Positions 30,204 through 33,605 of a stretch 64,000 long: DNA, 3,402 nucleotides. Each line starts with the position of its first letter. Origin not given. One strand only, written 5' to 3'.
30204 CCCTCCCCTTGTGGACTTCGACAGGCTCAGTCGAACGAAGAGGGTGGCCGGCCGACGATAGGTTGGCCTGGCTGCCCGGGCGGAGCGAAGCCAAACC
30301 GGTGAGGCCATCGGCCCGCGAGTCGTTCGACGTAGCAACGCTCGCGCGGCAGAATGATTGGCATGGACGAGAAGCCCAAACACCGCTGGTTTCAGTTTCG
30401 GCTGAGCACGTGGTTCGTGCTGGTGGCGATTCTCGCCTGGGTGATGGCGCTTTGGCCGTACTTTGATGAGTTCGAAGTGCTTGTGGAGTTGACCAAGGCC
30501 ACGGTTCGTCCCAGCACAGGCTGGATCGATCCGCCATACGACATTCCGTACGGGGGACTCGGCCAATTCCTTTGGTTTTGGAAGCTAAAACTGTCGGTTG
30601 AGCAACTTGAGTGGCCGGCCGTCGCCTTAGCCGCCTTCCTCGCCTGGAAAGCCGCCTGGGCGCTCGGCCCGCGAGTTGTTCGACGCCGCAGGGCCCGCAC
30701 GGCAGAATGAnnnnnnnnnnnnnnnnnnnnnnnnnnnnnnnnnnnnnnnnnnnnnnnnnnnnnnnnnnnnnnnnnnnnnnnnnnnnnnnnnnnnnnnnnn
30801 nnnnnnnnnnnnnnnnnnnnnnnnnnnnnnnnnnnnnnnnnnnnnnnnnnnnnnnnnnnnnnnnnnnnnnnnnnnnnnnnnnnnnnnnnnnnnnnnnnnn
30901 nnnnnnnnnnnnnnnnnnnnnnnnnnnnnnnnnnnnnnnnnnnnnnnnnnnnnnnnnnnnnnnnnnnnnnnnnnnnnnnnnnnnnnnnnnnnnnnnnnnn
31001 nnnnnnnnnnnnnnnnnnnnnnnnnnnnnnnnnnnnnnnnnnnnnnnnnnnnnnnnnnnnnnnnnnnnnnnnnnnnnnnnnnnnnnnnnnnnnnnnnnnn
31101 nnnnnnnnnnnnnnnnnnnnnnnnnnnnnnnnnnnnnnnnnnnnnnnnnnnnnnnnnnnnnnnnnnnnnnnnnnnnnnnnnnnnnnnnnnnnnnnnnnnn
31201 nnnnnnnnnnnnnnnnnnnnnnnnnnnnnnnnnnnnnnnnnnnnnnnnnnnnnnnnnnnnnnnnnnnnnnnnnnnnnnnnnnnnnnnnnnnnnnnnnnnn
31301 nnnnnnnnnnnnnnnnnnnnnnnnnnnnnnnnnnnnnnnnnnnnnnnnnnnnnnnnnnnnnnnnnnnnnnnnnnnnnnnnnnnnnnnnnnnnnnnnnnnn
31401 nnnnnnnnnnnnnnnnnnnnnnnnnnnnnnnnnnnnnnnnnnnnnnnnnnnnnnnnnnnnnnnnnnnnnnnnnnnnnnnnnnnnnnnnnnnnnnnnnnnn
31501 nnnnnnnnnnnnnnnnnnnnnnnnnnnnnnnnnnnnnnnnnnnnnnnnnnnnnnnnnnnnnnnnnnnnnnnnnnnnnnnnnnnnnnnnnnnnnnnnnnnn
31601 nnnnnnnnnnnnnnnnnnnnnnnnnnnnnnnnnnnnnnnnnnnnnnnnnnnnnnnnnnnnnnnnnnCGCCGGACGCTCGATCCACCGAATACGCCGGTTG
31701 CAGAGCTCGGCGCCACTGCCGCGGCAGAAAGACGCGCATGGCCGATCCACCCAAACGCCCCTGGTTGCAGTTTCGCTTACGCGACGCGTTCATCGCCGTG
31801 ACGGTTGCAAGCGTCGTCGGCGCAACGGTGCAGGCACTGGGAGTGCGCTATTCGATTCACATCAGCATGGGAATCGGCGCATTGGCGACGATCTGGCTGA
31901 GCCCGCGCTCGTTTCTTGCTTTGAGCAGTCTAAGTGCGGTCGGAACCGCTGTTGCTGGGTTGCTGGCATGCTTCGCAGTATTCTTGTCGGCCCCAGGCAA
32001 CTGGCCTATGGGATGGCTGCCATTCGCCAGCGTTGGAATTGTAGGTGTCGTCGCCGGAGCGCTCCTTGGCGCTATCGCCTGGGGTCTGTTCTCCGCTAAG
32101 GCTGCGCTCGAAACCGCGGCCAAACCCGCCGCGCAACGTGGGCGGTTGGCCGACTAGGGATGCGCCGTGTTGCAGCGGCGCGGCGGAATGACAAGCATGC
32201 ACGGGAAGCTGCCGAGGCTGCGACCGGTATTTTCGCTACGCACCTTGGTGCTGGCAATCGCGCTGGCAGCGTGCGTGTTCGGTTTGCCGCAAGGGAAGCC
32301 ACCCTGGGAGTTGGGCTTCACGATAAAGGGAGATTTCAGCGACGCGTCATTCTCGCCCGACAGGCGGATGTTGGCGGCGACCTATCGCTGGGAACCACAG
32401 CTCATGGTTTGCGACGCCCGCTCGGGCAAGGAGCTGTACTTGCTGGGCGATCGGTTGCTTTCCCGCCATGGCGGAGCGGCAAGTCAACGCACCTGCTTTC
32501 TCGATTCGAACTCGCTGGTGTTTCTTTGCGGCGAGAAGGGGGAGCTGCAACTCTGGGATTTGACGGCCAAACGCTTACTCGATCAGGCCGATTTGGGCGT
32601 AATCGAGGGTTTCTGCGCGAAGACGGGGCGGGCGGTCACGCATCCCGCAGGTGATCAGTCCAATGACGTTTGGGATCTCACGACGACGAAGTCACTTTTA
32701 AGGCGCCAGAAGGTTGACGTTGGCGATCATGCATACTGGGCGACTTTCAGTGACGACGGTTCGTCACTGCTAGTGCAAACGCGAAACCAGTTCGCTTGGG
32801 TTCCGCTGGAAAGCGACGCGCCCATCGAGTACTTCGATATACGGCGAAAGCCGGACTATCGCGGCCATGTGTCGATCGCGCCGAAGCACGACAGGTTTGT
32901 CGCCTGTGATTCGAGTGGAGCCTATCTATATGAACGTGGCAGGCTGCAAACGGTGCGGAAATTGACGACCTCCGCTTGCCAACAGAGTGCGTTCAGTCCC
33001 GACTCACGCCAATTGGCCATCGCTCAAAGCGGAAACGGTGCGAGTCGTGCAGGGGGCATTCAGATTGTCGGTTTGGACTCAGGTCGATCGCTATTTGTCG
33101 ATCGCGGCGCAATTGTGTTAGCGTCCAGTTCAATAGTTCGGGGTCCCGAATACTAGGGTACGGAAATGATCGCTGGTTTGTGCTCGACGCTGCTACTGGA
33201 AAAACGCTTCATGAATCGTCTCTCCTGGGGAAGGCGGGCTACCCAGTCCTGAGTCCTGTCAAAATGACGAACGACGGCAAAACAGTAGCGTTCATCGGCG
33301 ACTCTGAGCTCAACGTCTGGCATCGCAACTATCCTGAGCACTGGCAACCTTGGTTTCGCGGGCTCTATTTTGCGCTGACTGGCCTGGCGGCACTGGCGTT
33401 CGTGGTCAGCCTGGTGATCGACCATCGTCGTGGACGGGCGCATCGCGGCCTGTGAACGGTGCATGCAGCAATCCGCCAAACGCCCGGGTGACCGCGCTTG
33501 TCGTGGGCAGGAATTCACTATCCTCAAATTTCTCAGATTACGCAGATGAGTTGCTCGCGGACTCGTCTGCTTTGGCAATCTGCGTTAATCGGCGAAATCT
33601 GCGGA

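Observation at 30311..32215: Four consecutive genes share a conserved 5' leader, start context and N-terminal basic-FQFRL-TM anchor, but carry unrelated C-terminal domains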

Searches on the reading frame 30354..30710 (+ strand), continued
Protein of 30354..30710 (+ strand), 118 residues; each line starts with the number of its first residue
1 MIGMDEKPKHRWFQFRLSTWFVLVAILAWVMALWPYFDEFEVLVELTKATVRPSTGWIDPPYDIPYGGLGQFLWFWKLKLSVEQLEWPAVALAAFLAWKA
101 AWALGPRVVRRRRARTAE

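Call 69: find_related_loci(query=A3, collection=metagenome_contigs, flank=10000)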
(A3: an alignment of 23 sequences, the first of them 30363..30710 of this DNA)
Query A3 (115 aa) in metagenome_contigs; peptide patterns used: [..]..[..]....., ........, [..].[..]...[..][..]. (x = any residue, [..] = any of these).
316 stretches matched a pattern; 30 encode a relative of the query (tblastn E <= 1e-3); 30 distinct loci.
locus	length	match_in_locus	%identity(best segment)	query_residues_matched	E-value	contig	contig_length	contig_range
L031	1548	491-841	44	2-110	2e-22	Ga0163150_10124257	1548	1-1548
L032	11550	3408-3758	44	2-110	2e-22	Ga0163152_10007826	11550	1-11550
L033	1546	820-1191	41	1-112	3e-19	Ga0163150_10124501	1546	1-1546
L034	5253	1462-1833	38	1-115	1e-16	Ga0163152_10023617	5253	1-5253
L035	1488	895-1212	41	1-114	1e-16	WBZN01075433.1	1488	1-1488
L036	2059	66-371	42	5-114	4e-16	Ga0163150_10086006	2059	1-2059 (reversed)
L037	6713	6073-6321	47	5-101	5e-16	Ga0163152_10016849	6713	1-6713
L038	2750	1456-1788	41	1-113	8e-16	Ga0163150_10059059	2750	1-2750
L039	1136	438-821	41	5-109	1e-15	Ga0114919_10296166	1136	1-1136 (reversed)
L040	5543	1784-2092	42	5-112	1e-14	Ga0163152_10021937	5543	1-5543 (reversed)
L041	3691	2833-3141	42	5-112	1e-14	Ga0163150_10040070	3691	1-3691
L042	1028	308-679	37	1-101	5e-14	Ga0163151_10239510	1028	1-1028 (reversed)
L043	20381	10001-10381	31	2-115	1e-13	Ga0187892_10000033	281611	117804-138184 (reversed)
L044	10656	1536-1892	35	1-115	2e-13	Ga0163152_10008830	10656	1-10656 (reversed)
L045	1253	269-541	40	6-96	4e-13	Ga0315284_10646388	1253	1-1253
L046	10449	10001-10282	39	11-114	4e-13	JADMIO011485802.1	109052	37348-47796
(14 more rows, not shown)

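Call 75: search_protein_families(library=padloc, proteins=[window:30363-30710:+], max_evalue=0.01)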
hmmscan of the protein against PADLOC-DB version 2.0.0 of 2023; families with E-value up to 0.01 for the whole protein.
window:30363-30710:+ (115 aa): 0 families

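Call 76: search_protein_families(library=phrogs, proteins=[window:30363-30710:+], max_evalue=0.01)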
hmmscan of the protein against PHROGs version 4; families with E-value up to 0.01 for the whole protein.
window:30363-30710:+ (115 aa): 0 families

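Call 77: search_solved_structures(query=A3, max_evalue=1)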
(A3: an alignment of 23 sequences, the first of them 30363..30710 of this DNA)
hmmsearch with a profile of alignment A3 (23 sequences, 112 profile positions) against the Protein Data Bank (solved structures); distinct sequences matched with E-value up to 1: 5.
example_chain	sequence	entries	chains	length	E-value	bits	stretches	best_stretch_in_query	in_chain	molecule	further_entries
2dd4_B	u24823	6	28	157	0.47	14.4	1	77-108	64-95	Thiocyanate hydrolase beta subunit | Thiocyanate hydrolase subunit beta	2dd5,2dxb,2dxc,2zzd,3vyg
3eh3_B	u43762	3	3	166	0.51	14.3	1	7-37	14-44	Cytochrome c oxidase subunit 2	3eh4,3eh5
3s33_B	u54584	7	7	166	0.51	14.3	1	7-37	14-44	Cytochrome c oxidase subunit 2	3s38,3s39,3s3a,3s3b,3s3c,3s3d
2qpe_B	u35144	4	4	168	0.51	14.3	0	7-36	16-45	Cytochrome c oxidase subunit 2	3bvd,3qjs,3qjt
1ehk_B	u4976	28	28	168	0.52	14.3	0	7-36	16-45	BA3-TYPE CYTOCHROME-C OXIDASE | Cytochrome c oxidase polypeptide II | Cytochrome c oxidase subunit 2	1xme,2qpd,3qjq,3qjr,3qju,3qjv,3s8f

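Call 85: find_related_loci(query=A3, collection=viral_contigs, flank=5000)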
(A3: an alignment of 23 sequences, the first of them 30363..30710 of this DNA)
Query A3 (115 aa) in viral_contigs; peptide patterns used: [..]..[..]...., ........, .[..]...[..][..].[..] (x = any residue, [..] = any of these).
18 stretches matched a pattern, but none encodes a relative of the query by tblastn (E <= 1e-3).
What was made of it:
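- Tried and rejected: Phage origin: a viral-contig scan found no family member (call 85).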

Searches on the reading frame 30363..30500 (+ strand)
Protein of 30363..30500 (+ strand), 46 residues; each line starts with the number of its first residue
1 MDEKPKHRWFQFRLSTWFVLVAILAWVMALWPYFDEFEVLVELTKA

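Call 36: find_homologous_proteins(query=A6, max_evalue=10)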
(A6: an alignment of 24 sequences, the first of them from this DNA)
Query A6 (24 sequences) (46 aa, profile of the alignment): 33 proteins with E <= 10 among 66 candidates.
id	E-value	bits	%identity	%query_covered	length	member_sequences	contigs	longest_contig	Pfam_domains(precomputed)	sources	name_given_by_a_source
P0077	1.3e-16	78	87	65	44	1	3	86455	-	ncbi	ncbi:MAG: hypothetical protein AB7U73_12240 [Pirellulales bacterium]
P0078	2.8e-16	77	66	63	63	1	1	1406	-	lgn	-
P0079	6.1e-16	75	61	89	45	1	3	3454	-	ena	-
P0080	2.2e-15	74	66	76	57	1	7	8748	-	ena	-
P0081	7.6e-15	72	59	85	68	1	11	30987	-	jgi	jgi:hypothetical protein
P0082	2.0e-14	71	66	76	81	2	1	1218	-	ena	-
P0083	1.9e-13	67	70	65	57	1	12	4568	-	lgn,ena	-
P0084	2.6e-12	64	76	54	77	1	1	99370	-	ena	-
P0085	9.7e-11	59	62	78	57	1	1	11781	-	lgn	-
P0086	4.5e-9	54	49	78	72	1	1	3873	-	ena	-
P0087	2.8e-8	51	51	76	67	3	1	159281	-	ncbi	ncbi:MAG: hypothetical protein AB7O68_16635 [Pirellulales bacterium]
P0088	2.8e-7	48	54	52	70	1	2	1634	-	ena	-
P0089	6.1e-7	47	63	65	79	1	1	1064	-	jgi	-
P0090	6.4e-6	43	63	52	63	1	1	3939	-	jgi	jgi:hypothetical protein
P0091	1.8e-5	42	54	52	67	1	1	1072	-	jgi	jgi:hypothetical protein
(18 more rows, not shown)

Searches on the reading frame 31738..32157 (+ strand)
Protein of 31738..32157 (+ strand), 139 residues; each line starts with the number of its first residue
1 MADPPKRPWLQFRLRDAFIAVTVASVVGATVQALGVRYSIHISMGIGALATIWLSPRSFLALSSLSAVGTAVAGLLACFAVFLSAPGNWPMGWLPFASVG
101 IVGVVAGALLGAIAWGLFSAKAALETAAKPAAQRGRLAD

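Call 11: search_protein_families(library=pfam, proteins=[window:31738-32157:+], max_evalue=1)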
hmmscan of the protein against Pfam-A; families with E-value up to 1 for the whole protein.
window:31738-32157:+ (139 aa): 0 families

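Call 12: search_protein_families(library=ncbifam, proteins=[window:31738-32157:+], max_evalue=1)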
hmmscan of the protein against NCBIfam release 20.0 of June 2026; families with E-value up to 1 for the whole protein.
window:31738-32157:+ (139 aa): 0 families
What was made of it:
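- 31738..32157 (+): Gene 3: family N-module (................) followed by an unrelated hydrophobic body with three to four TM segments. No Pfam or NCBIfam match (calls 11, 12).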

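Call 75: search_protein_families(library=padloc, proteins=[window:31738-32157:+], max_evalue=0.01)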
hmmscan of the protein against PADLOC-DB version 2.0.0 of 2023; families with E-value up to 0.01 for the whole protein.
window:31738-32157:+ (139 aa): 0 families

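Call 76: search_protein_families(library=phrogs, proteins=[window:31738-32157:+], max_evalue=0.01)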
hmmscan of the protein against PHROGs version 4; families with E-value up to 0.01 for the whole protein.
window:31738-32157:+ (139 aa): 0 families

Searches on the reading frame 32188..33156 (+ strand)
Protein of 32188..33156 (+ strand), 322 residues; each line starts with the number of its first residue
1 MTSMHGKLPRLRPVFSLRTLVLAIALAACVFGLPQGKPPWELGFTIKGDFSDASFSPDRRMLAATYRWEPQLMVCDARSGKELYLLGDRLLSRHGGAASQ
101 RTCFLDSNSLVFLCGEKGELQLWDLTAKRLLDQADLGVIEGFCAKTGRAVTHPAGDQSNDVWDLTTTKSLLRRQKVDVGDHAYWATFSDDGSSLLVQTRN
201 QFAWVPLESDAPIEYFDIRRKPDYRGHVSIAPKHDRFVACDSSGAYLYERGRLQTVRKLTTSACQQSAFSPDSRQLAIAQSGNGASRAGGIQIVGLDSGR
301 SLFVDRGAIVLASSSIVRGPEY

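Call 11: search_protein_families(library=pfam, proteins=[window:32188-33156:+], max_evalue=1)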
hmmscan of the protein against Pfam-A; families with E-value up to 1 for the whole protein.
window:32188-33156:+ (322 aa): 1 family
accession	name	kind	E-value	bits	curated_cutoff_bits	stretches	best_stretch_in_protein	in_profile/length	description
PF07676.18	PD40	-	0.00033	21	20.9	0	48-63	9-24/38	WD40-like Beta Propeller Repeat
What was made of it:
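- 32197..33156 (+): Gene 4, first part: N-anchor plus beta-propeller-like domain, ending at a premature stop. PD40 at 21.0 bits (cut-off 20.9; call 11).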

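Call 12: search_protein_families(library=ncbifam, proteins=[window:32188-33156:+], max_evalue=1)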
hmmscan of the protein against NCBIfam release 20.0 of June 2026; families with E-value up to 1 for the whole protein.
window:32188-33156:+ (322 aa): 0 families

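Call 75: search_protein_families(library=padloc, proteins=[window:32197-33156:+], max_evalue=0.01)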
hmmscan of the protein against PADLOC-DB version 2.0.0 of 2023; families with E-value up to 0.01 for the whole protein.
window:32197-33156:+ (319 aa): 0 families

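Call 76: search_protein_families(library=phrogs, proteins=[window:32197-33156:+], max_evalue=0.01)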
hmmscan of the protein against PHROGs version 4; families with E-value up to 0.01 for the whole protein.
window:32197-33156:+ (319 aa): 0 families

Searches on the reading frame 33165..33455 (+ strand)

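Call 11: search_protein_families(library=pfam, proteins=[window:33165-33455:+], max_evalue=1)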
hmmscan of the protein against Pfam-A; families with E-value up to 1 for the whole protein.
window:33165-33455:+ (96 aa): 1 family
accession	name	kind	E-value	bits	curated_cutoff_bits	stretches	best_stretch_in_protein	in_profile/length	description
PF23393.2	Beta-prop_WDR90_POC16_2nd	-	0.028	14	60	1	3-56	202-252/291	WDR90/POC16, second beta-propeller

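Call 12: search_protein_families(library=ncbifam, proteins=[window:33165-33455:+], max_evalue=1)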
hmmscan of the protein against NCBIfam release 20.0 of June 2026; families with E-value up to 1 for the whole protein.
window:33165-33455:+ (96 aa): 0 families

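Call 75: search_protein_families(library=padloc, proteins=[window:33165-33455:+], max_evalue=0.01)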
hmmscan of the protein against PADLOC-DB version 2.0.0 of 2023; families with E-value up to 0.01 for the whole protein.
window:33165-33455:+ (96 aa): 0 families

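Call 76: search_protein_families(library=phrogs, proteins=[window:33165-33455:+], max_evalue=0.01)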
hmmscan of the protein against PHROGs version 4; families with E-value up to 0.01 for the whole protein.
window:33165-33455:+ (96 aa): 0 families
